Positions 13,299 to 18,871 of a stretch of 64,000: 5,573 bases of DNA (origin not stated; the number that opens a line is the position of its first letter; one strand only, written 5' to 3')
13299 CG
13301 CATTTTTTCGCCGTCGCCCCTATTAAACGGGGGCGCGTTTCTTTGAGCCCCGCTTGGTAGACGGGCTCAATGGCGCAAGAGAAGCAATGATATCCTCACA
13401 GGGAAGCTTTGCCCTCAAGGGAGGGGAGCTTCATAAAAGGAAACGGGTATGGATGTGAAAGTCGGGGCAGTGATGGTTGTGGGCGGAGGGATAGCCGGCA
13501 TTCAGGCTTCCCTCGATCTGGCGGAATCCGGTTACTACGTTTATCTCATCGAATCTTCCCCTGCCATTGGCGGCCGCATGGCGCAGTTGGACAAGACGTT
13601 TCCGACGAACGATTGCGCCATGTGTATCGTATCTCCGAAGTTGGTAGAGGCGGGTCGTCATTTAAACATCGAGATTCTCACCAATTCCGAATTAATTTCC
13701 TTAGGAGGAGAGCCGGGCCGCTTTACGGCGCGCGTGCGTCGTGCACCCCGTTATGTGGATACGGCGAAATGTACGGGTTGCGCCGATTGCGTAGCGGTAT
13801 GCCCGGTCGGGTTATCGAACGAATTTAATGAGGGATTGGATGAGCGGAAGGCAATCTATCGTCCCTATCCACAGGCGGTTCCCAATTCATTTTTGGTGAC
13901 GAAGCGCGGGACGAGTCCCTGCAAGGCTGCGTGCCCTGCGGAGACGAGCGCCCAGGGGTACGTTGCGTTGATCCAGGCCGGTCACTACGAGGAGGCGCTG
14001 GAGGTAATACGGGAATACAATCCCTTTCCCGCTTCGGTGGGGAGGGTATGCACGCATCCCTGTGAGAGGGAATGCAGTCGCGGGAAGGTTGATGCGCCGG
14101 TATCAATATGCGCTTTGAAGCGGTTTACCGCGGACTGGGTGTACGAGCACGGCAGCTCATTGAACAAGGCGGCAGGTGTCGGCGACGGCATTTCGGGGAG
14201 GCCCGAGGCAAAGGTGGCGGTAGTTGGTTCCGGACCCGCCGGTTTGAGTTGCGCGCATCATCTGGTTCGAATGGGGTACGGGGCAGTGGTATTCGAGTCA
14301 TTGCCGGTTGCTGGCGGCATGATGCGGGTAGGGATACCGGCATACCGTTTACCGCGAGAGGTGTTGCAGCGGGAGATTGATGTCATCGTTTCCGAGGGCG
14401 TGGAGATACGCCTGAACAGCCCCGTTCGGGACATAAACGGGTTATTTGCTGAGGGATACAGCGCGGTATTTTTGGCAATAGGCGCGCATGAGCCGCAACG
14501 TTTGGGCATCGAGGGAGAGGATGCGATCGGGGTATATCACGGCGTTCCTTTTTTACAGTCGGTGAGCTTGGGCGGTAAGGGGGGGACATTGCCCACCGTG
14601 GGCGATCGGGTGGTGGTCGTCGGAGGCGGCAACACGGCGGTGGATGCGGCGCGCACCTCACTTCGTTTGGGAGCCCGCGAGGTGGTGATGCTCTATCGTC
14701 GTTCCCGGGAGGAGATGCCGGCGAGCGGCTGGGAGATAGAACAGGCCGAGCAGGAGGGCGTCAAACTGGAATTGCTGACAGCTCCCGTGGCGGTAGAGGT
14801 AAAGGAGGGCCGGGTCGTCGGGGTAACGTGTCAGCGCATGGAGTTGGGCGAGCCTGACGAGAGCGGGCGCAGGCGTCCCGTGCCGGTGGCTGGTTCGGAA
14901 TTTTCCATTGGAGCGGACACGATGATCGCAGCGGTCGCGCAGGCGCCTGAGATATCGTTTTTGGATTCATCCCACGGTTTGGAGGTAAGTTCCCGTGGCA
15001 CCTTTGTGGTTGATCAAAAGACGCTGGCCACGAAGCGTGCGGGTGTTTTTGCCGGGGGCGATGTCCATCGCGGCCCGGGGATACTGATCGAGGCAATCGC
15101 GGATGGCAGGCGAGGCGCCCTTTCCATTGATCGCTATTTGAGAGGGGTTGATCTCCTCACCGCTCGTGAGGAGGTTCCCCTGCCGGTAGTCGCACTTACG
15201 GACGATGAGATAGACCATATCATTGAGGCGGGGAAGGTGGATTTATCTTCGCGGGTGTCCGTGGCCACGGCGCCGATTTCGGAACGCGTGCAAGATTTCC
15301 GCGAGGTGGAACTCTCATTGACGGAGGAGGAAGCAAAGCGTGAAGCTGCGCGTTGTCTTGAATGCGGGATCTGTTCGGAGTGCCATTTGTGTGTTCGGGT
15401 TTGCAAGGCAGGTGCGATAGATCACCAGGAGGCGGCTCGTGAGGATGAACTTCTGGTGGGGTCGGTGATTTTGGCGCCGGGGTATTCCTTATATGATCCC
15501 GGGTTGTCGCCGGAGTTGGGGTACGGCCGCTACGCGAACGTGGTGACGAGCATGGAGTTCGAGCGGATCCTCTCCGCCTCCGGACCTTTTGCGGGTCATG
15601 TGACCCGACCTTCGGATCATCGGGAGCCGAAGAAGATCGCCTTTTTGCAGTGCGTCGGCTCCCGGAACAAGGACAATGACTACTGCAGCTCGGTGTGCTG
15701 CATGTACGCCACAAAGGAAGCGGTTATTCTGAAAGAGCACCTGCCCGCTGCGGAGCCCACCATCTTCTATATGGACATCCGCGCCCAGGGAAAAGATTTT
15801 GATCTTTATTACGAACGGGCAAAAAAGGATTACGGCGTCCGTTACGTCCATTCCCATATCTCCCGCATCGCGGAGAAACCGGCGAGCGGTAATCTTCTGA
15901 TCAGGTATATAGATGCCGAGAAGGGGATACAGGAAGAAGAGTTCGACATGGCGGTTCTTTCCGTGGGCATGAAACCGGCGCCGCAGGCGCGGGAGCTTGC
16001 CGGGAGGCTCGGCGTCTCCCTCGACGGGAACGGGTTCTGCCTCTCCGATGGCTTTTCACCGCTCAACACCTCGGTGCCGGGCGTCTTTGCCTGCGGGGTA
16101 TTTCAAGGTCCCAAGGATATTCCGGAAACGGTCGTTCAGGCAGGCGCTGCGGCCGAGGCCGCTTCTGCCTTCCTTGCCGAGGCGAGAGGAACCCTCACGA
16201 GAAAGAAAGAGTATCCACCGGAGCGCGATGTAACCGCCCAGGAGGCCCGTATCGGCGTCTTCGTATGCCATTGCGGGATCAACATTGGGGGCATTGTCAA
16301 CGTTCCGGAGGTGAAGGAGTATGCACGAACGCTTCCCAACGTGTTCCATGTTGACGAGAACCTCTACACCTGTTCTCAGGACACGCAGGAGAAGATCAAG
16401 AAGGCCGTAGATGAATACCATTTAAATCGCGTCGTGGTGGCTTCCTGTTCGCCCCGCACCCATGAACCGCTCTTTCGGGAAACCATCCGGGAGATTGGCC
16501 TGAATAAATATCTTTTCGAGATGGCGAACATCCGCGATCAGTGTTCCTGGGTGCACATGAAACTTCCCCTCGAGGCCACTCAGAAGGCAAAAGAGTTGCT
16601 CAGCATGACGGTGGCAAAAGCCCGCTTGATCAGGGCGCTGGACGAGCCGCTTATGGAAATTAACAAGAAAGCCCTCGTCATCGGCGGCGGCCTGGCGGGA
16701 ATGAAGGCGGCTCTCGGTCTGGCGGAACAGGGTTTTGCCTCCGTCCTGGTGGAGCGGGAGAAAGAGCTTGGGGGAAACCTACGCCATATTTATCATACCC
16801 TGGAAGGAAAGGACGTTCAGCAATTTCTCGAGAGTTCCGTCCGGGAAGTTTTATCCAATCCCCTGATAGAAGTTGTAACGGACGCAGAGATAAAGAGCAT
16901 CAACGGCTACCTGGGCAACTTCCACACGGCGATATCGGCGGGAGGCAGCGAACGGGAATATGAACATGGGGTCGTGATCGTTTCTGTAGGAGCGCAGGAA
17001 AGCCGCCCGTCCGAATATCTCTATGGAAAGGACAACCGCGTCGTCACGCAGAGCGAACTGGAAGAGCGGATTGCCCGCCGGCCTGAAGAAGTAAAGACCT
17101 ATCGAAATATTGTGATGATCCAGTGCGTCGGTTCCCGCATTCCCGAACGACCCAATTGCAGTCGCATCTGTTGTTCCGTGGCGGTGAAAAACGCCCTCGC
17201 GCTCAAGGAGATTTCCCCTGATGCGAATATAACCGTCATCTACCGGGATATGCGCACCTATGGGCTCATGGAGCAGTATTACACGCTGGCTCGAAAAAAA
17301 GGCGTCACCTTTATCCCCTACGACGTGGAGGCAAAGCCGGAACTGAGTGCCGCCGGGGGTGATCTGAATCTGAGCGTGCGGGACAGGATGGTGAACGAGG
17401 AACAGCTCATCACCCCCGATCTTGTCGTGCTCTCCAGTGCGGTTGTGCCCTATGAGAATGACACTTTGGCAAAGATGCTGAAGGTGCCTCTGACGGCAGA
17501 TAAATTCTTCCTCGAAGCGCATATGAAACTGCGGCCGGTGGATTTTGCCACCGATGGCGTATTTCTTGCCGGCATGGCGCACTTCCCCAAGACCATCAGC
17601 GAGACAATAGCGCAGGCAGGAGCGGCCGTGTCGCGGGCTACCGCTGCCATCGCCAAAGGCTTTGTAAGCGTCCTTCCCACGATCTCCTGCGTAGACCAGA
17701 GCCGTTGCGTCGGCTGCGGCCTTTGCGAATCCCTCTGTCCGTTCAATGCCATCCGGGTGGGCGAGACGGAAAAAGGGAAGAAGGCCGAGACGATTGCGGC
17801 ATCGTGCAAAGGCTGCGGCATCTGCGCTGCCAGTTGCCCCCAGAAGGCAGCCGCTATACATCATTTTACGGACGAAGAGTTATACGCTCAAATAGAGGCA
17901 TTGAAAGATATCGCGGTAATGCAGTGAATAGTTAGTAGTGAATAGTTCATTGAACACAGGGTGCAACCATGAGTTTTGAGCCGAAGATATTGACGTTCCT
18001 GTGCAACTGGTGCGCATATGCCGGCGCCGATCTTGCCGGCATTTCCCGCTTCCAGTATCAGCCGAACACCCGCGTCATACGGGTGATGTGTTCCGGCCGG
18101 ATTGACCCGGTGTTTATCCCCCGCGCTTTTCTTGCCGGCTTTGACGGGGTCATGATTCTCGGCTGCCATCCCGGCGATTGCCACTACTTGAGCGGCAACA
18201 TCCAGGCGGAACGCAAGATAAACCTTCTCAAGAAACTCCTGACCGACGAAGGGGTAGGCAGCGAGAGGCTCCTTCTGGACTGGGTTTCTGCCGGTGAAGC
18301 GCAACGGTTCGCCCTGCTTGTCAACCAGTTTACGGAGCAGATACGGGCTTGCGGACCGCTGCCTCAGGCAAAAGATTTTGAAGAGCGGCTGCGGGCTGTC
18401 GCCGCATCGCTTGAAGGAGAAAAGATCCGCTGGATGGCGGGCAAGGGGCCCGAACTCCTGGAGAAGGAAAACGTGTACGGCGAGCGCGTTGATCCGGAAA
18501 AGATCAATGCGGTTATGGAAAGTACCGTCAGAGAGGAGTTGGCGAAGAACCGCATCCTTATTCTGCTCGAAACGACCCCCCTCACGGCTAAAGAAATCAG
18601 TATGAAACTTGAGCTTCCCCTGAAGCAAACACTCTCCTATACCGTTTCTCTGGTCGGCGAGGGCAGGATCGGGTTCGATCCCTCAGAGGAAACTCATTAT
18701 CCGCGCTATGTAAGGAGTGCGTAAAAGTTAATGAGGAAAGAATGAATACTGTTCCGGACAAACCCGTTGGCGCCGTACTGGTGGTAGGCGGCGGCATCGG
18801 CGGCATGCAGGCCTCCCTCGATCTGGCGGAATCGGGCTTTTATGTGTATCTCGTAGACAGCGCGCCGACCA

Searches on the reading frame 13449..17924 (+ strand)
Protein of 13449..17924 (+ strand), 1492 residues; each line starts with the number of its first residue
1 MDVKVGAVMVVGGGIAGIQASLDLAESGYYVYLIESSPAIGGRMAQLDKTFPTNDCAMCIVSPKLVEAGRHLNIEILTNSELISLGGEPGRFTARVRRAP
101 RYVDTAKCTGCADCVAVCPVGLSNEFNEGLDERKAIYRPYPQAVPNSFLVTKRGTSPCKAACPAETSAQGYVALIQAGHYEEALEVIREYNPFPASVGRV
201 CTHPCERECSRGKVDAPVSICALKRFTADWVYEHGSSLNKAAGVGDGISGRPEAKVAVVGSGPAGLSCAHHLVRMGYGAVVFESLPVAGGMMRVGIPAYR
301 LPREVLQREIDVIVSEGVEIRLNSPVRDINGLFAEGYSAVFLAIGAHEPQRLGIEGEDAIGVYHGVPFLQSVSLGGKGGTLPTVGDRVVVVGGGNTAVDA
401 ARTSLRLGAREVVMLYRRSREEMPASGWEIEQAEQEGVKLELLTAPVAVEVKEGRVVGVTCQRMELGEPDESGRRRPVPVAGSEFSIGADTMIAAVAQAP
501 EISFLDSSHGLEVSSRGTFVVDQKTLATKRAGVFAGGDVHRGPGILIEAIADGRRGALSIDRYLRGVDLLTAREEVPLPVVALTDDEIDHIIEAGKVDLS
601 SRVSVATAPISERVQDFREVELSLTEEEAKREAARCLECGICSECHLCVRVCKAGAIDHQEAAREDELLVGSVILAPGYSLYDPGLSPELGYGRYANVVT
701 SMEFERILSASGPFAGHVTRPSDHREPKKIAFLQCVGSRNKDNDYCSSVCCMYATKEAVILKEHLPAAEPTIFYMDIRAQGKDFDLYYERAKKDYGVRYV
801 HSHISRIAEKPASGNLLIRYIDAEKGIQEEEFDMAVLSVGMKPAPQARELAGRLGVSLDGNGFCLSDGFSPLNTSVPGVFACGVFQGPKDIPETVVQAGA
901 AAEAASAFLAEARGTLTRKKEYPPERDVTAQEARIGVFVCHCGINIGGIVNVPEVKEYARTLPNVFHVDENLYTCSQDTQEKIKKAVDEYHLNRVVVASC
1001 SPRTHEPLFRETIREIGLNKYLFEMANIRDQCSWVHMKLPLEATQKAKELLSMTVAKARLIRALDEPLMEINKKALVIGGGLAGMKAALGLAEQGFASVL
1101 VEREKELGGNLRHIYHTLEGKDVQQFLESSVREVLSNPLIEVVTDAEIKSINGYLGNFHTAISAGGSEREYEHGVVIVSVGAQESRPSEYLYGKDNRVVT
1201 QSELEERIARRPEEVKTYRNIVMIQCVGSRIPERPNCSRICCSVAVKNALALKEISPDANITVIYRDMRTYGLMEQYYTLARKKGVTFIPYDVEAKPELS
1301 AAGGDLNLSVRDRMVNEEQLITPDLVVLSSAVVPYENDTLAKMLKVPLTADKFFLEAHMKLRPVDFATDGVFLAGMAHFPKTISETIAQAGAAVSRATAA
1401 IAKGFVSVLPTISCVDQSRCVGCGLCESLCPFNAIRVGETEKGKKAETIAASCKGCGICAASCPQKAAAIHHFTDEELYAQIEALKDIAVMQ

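Call 7: search_protein_families(library=pfam, proteins=[window:13449-17924:+], max_evalue=0.01)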
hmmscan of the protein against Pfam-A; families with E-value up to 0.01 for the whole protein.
window:13449-17924:+ (1492 aa): 27 families (the best 25 are shown)
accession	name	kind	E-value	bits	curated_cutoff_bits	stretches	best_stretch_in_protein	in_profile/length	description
PF07992.20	Pyr_redox_2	-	1.1e-51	176.5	26.1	4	255-553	2-291/291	Pyridine nucleotide-disulphide oxidoreductase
PF13450.12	NAD_binding_8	-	1e-19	71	21.9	3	258-293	1-36/68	NAD(P)-binding Rossmann-like domain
PF12831.13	FAD_oxidored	-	1.4e-19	71.1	27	3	1076-1112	3-39/416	FAD dependent oxidoreductase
PF14691.11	Fer4_20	-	4e-19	68.9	25.8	2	155-235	29-112/113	Dihydroprymidine dehydrogenase domain II, 4Fe-4S cluster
PF13738.12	Pyr_redox_3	-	2.3e-16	60.4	30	1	340-537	128-305/305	Pyridine nucleotide-disulphide oxidoreductase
PF00070.33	Pyr_redox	-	2.9e-12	47.4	22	1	387-461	1-79/82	Pyridine nucleotide-disulphide oxidoreductase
PF00037.32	Fer4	-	2.9e-12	46.3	21.1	2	1415-1436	3-24/24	4Fe-4S binding domain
PF01134.28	GIDA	-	8.2e-12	45.3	22.1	2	8-57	2-36/391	Glucose inhibited division protein A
PF01266.30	DAO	-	9.3e-12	45.6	27.9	2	1075-1109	2-37/353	FAD dependent oxidoreductase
PF13187.11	Fer4_9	-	3.4e-11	43.4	27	2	1419-1467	1-51/52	4Fe-4S dicluster domain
PF12838.12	Fer4_7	-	1.2e-10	42.1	27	2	1419-1467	1-52/52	4Fe-4S dicluster domain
PF00890.30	FAD_binding_2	-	2.2e-10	40.7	20.4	2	1075-1111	2-38/414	FAD binding domain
PF01262.27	AlaDh_PNT_C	-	7.8e-10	39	23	0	3-60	26-80/214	Alanine dehydrogenase/PNT, C-terminal domain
PF14697.11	Fer4_21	-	9.4e-08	32.5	35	2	1415-1465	3-53/59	4Fe-4S dicluster domain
PF03486.20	HI0933_like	-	1.1e-07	32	50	0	1074-1111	2-39/244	HI0933-like protein Rossmann domain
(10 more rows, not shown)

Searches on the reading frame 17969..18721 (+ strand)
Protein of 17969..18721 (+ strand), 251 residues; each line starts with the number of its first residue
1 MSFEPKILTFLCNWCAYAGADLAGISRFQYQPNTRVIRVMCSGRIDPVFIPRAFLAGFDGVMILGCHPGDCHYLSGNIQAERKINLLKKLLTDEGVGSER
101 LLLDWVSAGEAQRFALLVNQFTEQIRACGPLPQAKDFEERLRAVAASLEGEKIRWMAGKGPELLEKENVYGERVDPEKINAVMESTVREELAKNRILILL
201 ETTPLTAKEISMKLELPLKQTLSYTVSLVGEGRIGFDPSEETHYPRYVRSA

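Call 7: search_protein_families(library=pfam, proteins=[window:17969-18721:+], max_evalue=0.01)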
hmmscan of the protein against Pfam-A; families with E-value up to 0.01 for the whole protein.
window:17969-18721:+ (251 aa): 2 families
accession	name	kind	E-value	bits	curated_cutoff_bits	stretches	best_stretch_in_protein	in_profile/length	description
PF02662.21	FlpD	-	4.9e-50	169.1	22.3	1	7-129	1-123/123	Methyl-viologen-reducing hydrogenase, delta subunit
PF21476.4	PF0610-like_N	-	0.00081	20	33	1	195-219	5-29/50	PF0610-like, N-terminal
